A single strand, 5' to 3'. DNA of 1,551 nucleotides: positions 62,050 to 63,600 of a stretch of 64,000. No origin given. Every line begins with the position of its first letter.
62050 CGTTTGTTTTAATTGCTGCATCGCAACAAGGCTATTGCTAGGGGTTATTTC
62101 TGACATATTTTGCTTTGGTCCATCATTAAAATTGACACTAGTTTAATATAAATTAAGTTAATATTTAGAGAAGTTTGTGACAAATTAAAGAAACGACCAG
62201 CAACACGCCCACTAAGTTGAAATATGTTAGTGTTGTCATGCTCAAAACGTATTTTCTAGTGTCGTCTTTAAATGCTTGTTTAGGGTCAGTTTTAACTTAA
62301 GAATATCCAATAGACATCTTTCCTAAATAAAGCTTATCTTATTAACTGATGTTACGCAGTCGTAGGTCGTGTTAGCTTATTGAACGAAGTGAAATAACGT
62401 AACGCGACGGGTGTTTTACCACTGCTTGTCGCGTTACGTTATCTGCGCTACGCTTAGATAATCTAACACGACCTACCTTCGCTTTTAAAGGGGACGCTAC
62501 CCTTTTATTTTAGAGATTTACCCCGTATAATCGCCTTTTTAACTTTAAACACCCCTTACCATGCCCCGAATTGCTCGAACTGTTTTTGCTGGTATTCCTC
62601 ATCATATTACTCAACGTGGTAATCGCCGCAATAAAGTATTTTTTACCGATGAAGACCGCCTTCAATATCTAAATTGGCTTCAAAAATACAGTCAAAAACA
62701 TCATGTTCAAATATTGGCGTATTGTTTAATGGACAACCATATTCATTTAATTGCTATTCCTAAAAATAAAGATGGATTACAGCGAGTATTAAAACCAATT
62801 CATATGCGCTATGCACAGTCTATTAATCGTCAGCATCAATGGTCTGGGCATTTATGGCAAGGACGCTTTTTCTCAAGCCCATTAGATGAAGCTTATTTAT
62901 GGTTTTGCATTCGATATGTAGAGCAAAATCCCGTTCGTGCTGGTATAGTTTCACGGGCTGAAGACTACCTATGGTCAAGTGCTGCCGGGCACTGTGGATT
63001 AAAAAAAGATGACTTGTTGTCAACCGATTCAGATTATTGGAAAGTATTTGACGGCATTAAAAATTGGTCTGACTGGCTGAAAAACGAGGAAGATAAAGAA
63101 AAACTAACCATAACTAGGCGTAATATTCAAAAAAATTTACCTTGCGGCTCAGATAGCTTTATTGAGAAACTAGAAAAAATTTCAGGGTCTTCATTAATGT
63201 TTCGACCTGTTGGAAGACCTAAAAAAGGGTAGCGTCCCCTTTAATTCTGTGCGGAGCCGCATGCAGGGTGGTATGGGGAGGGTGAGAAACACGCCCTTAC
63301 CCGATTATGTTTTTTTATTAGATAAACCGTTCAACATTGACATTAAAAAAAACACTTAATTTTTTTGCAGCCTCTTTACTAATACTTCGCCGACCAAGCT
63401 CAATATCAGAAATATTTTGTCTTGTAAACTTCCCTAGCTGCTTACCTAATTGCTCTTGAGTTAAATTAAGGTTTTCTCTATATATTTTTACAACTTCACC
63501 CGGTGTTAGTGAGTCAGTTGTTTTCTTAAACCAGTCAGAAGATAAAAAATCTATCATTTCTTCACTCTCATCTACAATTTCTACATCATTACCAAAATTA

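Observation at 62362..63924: Same five-part mobile architecture at both ends of the window: REPIN, CCCCT end motif, clipped group II intron terminus, attC remnant, toxin-antitoxin operon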

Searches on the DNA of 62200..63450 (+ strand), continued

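Call 57: search_with_rna_model(model_id=R1, sources=[L004, L005, L006, L007, L008, L009, L010, L011, L012, L013, L014, L015, L016, L017, L018, L019, L020, L021, L022, L023, L024, L025, L026, L027, L028, L029, L030, L031, L032, L033, L034, L035, L036, L037, L038, L039, L040, L041, L042, L043, L044, L045, L046, L047, L048, L049, L050, L051, L052, L053, L054, L055, L056, L057, L058, L059, L060, L061, L062, L063, L064, L065, L066, L067, L068, L069, L070, L071, L072, L073, L074, L075, L076, L077, L078, L079, L080, L081, L082, L083], max_evalue=1)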
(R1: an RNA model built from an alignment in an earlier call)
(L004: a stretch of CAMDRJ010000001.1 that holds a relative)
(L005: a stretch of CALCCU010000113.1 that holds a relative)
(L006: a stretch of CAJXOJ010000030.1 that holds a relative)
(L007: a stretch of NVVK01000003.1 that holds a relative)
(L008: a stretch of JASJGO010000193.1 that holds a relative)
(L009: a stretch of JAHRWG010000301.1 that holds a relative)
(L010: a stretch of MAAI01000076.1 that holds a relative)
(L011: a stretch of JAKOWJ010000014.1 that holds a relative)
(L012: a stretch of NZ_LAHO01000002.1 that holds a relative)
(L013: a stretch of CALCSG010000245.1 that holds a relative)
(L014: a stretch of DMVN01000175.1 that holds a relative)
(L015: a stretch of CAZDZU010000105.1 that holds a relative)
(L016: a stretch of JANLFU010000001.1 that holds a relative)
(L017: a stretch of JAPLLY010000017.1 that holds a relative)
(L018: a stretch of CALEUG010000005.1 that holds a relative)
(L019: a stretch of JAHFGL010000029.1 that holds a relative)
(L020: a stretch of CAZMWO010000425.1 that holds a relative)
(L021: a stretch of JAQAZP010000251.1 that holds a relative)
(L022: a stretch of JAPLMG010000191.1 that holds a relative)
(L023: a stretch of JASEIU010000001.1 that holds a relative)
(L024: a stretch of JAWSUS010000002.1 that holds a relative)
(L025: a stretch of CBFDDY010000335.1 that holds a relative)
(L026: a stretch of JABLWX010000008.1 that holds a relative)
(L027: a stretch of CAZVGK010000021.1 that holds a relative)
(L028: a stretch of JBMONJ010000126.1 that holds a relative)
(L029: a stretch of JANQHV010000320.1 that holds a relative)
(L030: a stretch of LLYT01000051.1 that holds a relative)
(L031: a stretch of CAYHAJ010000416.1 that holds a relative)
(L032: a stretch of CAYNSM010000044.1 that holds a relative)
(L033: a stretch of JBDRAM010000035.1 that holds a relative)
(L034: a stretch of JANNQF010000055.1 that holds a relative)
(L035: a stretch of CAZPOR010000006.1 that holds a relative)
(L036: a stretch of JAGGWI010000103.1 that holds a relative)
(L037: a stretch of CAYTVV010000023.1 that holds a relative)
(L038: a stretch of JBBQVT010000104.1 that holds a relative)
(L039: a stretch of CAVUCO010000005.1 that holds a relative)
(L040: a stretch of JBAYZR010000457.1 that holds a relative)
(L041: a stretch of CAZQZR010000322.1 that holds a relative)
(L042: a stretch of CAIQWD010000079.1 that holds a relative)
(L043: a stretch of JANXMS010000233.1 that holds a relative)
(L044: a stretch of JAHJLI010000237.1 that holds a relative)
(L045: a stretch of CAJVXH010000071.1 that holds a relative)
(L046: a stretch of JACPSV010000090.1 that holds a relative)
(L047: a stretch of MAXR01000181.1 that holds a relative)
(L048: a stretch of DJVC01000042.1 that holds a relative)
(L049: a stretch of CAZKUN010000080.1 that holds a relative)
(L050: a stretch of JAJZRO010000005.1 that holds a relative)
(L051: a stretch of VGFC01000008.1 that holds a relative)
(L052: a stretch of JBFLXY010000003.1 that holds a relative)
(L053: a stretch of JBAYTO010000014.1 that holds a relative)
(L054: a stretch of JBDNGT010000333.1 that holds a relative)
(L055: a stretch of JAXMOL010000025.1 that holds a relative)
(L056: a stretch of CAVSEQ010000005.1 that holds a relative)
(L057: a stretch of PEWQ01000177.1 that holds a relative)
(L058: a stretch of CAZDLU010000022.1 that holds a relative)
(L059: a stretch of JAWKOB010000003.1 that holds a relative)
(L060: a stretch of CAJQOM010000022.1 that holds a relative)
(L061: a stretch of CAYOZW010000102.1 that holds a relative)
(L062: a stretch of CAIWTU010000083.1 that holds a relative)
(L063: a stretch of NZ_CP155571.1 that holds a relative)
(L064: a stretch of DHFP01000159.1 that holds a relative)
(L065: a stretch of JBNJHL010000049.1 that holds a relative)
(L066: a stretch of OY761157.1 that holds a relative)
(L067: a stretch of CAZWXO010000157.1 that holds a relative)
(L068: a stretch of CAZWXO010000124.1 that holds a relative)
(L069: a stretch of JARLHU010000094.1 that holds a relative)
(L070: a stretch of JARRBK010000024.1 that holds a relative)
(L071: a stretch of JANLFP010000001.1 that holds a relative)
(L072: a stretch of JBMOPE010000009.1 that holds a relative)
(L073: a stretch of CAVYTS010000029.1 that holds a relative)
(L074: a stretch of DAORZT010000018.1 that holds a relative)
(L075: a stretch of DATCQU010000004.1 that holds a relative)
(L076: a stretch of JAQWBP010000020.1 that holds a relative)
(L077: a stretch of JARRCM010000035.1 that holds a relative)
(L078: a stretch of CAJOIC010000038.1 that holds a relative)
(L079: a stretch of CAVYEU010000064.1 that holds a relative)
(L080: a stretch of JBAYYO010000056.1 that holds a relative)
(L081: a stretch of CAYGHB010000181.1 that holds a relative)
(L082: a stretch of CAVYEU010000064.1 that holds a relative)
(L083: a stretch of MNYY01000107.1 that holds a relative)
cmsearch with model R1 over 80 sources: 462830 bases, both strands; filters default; matches with E-value up to 1: 1.
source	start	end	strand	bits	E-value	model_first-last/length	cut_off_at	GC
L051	4522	4586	-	17.5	0.59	1-73/73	no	0.69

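Call 58: search_with_rna_model(model_id=R1, sources=[L090, L091, L092, L093, L094, L095, L096, L097, L098, L099, L100, L101, L102, L103, L104, L105, L106, L107, L108, L109, L110, L111, L112, L113, L114, L115, L116, L117, L118, L119, L120, L121, L122, L123, L124, L125, L126, L127, L128, L129, L130, L131, L132, L133, L134, L135, L136, L137, L138, L139, L140, L141, L142, L143, L144, L145, L146, L147, L148, L149, L150, L151, L152, L153, L154, L155, L156, L157, L158, L159, L160, L161, L162, L163, L164, L165, L166, L167, L168, L169, L170, L171, L172, L173, L174, L175, L176, L177, L178, L179, L180, L181, L182, L183, L184, L185, L186, L187, L188, L189], max_evalue=1)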
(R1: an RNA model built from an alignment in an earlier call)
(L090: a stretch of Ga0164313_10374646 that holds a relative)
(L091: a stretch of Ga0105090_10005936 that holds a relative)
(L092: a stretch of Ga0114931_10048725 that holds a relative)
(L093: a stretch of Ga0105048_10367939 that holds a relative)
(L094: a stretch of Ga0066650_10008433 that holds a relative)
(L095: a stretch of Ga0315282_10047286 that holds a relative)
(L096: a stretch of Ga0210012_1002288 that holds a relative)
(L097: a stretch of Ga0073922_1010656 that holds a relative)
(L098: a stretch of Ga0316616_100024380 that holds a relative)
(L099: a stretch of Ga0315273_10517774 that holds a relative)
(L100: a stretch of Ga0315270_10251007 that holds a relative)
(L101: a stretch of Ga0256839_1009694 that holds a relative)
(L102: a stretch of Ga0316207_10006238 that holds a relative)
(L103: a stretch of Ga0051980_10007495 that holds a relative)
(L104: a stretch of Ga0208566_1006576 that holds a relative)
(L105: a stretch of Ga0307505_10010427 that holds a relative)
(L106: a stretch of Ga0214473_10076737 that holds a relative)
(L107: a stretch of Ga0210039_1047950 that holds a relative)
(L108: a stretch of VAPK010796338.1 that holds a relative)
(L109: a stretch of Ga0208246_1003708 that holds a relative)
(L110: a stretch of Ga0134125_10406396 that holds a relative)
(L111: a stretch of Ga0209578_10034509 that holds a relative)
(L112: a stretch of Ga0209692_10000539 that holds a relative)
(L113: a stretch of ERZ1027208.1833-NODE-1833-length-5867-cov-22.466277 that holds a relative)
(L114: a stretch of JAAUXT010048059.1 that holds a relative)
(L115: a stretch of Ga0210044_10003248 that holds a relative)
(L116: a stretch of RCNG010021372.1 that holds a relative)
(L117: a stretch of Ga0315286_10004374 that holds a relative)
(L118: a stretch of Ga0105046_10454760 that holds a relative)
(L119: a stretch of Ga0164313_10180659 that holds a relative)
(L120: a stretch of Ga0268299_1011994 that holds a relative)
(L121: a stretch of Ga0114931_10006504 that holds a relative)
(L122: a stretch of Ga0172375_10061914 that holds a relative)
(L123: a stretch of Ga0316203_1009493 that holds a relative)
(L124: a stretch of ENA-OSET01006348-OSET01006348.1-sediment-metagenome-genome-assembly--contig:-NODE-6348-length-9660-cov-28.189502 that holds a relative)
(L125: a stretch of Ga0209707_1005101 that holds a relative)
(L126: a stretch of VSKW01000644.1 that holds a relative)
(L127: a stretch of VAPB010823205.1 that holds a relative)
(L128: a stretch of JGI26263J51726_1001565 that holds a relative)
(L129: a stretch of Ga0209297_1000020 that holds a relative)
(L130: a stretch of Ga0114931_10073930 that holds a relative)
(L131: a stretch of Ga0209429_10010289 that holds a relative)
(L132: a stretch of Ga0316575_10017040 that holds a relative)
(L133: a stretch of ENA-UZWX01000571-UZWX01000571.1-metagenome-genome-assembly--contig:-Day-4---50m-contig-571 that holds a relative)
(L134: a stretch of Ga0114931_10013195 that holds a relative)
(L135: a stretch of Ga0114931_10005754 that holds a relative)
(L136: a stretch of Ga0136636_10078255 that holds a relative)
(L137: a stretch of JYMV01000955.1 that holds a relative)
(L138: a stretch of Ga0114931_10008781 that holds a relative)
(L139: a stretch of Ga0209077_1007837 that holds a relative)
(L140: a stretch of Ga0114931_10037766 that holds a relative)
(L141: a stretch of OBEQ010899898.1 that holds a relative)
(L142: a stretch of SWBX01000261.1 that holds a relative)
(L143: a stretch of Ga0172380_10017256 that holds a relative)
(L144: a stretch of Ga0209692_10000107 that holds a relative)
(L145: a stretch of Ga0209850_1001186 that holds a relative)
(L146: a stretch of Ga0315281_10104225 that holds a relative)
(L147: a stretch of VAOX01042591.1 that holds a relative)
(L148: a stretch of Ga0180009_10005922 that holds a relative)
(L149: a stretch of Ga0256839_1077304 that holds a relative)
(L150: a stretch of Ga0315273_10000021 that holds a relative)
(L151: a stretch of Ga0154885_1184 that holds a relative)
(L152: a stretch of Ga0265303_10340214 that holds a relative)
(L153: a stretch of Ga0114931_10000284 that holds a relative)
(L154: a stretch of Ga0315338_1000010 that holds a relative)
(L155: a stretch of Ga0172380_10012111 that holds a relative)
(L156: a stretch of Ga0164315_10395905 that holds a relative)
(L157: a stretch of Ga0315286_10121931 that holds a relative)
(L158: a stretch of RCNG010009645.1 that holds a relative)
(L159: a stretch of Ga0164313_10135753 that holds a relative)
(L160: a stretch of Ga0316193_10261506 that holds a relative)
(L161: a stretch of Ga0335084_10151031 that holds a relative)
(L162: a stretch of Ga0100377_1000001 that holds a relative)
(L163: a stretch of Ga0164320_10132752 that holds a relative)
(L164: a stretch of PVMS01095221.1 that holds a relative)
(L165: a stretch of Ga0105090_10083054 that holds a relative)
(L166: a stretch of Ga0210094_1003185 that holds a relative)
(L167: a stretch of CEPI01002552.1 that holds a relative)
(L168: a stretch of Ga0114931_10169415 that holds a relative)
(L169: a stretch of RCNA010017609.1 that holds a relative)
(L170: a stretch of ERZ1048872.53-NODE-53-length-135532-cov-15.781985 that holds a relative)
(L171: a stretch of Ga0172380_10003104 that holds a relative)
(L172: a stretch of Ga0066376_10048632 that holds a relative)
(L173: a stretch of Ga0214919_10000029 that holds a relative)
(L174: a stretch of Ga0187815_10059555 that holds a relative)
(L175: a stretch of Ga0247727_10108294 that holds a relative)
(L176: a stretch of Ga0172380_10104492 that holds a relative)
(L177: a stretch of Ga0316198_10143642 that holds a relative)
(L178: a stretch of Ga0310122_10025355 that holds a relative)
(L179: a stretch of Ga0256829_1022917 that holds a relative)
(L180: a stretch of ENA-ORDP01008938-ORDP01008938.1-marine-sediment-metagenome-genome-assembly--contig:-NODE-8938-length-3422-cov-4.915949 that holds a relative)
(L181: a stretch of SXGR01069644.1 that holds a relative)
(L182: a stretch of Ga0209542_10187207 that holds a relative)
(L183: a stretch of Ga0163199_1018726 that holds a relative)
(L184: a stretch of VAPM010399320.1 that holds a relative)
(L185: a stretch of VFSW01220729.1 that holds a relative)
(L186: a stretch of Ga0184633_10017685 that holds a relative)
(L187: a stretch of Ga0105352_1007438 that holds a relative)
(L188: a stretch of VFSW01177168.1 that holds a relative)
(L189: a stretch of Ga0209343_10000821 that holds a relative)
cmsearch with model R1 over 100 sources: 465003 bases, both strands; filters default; matches with E-value up to 1: 2.
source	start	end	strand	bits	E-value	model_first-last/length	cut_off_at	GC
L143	6596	6672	-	19.6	0.22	1-73/73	no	0.62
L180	23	99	+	18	0.45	1-73/73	no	0.64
